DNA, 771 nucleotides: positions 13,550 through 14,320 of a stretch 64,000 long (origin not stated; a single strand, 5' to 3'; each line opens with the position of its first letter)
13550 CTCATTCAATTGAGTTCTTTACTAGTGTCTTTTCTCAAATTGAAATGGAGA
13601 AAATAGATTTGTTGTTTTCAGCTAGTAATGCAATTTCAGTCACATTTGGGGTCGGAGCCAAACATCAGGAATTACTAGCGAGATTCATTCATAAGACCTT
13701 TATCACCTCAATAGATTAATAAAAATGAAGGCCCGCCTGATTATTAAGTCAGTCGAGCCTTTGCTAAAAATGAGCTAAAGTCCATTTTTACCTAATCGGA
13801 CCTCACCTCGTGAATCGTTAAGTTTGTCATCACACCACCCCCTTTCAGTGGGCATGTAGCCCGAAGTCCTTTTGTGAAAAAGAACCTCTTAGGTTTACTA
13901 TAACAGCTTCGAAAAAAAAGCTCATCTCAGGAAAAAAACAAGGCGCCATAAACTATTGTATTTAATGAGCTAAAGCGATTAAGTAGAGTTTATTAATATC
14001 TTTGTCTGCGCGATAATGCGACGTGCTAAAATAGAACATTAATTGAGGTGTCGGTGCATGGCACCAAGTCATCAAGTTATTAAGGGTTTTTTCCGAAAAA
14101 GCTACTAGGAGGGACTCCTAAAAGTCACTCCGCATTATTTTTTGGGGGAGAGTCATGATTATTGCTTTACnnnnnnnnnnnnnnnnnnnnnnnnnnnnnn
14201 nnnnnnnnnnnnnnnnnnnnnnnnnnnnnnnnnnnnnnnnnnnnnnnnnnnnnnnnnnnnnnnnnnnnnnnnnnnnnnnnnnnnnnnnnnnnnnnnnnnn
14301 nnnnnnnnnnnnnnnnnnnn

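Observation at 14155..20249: Translationally coupled tadC-DUF192-FHA-FHA-FHA operon with no Tad ATPase, TadB, pilin or secretin nearby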

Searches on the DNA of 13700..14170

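Call 76: search_rna_families(source=window, start=13700, end=14170, threshold=evalue, max_evalue=1)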
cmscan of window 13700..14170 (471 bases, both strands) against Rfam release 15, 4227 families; matches with E-value up to 1: 0.
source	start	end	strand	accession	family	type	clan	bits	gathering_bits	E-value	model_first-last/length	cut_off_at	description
